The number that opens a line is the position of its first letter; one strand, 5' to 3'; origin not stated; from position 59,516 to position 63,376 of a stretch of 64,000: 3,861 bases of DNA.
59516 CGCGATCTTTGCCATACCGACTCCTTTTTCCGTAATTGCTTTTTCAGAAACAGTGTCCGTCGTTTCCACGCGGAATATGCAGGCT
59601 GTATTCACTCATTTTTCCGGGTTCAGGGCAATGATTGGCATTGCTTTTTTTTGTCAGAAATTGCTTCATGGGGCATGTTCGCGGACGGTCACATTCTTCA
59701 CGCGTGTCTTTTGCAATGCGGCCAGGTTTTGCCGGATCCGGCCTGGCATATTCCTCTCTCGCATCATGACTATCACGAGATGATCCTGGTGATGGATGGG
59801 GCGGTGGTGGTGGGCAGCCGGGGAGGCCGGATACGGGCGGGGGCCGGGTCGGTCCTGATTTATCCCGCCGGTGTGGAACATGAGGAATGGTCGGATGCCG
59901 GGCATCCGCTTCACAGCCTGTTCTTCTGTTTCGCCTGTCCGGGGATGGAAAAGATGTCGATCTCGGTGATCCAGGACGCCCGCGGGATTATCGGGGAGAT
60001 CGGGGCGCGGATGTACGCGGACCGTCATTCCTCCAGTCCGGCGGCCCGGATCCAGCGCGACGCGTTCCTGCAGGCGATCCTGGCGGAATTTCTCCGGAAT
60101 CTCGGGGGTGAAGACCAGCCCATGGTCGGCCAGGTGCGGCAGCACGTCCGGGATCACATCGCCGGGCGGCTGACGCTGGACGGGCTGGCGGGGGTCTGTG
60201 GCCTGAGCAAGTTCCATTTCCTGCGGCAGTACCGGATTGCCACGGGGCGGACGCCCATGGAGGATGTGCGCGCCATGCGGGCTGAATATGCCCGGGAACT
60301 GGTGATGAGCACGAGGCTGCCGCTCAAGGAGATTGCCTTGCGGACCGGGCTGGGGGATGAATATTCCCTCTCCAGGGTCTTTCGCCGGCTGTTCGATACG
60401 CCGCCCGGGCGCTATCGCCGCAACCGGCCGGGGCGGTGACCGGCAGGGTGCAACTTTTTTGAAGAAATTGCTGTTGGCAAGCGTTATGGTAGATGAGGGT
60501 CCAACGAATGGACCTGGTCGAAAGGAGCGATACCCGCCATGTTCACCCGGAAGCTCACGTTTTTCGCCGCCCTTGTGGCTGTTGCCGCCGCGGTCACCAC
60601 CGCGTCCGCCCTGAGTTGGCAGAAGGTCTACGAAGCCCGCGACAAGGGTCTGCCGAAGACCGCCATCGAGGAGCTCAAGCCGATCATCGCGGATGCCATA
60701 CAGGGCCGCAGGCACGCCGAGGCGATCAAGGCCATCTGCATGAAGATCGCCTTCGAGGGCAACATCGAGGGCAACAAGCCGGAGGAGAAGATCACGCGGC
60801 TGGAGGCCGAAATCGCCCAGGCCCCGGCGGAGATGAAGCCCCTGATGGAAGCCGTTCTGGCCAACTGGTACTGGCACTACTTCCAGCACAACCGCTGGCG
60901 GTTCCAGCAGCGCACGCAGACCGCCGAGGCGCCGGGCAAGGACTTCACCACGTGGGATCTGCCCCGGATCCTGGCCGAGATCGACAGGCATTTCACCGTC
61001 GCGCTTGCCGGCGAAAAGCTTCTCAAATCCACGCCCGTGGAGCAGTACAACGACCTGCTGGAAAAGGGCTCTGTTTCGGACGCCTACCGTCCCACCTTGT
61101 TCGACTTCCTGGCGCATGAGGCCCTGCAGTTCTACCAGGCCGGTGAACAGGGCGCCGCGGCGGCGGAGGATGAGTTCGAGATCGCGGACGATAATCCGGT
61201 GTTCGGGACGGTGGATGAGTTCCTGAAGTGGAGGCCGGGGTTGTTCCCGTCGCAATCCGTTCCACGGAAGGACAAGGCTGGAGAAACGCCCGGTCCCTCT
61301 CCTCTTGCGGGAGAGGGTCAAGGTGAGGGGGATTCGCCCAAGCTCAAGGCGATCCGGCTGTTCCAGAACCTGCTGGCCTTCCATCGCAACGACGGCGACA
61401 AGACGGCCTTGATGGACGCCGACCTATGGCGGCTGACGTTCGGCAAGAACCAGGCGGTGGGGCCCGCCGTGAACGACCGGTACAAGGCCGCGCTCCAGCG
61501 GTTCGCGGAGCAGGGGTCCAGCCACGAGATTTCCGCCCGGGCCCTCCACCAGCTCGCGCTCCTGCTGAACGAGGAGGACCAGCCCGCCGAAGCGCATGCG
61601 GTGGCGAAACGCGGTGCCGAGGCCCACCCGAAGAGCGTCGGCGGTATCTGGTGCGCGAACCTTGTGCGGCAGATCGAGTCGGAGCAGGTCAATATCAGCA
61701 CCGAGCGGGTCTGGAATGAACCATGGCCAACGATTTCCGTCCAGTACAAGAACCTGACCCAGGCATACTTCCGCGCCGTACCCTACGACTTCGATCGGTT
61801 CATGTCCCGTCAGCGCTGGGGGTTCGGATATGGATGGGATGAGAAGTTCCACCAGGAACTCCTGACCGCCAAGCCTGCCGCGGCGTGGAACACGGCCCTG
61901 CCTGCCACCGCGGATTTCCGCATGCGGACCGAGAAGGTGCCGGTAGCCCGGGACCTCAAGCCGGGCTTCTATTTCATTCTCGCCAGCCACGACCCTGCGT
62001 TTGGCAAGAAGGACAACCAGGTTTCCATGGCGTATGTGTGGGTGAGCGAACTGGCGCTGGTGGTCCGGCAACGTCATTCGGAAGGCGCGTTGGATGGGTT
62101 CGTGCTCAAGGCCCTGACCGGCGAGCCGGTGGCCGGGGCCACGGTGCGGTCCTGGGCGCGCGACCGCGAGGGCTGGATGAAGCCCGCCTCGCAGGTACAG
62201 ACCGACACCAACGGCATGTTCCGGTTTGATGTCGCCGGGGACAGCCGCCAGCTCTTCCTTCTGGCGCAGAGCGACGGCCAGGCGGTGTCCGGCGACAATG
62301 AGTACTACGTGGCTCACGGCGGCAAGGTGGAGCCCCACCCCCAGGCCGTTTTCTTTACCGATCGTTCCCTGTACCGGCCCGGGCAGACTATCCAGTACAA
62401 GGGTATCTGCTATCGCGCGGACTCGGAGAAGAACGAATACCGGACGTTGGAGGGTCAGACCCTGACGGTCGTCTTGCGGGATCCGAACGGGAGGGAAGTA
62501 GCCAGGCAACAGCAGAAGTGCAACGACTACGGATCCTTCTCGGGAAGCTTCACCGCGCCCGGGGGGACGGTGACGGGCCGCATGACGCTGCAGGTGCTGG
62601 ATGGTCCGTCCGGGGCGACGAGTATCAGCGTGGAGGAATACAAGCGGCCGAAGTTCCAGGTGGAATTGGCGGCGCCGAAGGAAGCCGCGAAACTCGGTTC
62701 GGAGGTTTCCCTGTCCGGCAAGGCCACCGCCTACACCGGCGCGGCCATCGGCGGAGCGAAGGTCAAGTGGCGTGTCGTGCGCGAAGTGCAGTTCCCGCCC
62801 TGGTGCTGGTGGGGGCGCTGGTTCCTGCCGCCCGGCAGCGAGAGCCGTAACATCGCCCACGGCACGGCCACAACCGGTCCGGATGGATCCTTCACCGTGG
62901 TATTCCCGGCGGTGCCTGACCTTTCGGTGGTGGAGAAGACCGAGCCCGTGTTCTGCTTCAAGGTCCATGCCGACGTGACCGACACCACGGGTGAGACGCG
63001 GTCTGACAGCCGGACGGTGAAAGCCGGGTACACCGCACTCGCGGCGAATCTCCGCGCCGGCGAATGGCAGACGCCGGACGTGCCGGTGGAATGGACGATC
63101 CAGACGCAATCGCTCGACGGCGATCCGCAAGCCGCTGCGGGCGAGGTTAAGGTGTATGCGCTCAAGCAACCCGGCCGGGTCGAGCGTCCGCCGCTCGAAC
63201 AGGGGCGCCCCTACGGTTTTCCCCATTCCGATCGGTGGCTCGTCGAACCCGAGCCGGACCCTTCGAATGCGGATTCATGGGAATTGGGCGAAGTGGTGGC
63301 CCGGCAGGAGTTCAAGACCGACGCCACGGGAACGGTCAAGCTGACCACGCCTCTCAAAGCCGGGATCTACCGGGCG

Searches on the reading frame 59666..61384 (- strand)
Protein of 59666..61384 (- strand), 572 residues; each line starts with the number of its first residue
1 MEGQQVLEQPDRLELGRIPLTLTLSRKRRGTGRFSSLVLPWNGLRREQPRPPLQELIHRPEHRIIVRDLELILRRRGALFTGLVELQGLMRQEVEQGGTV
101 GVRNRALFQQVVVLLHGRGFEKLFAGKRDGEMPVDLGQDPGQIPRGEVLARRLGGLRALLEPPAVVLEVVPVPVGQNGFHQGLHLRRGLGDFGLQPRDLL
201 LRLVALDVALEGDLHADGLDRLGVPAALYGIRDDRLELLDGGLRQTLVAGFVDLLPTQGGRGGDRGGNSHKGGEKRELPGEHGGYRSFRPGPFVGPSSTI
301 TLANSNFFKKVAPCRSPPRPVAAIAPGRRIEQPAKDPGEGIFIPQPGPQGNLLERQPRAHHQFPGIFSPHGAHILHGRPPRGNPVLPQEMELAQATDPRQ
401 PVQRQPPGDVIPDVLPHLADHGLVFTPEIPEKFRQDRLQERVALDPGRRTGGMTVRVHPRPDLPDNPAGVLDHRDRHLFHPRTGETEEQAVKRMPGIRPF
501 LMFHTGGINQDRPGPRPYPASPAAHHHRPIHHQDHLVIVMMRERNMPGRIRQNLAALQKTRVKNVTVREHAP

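Call 32: search_protein_families(library=pfam, proteins=[window:59666-61384:-])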
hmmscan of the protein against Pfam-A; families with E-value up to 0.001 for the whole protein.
window:59666-61384:- (572 aa): 0 families

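Call 46: find_encoding_contigs(protein=window:59666-61384:-, flank=10000, max_places=1)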
Protein window:59666-61384:- (572 aa): no gene with exactly this product is on record in the collection.

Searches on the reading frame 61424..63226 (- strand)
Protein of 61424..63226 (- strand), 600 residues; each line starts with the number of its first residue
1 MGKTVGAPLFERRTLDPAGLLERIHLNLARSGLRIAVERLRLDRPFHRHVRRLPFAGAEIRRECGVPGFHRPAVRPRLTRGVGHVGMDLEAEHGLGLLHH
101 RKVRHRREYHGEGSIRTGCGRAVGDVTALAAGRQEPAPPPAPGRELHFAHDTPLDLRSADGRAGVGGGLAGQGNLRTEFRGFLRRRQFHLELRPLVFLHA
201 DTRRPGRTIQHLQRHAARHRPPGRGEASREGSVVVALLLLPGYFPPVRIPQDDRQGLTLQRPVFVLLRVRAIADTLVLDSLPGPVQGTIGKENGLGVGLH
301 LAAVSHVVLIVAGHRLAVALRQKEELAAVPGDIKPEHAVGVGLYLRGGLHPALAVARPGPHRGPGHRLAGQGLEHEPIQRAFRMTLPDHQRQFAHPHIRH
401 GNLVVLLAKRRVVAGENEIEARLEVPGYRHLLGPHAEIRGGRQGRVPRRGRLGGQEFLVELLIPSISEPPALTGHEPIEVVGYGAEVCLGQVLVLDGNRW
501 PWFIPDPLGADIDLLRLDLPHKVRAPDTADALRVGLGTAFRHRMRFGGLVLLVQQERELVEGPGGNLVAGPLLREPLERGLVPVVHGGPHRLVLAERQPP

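Call 32: search_protein_families(library=pfam, proteins=[window:61424-63226:-])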
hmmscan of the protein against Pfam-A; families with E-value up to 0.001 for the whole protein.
window:61424-63226:- (600 aa): 0 families

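Call 33: find_encoding_contigs(protein=window:61424-63226:-, flank=10000, max_places=2)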
Protein window:61424-63226:- (600 aa): no gene with exactly this product is on record in the collection.
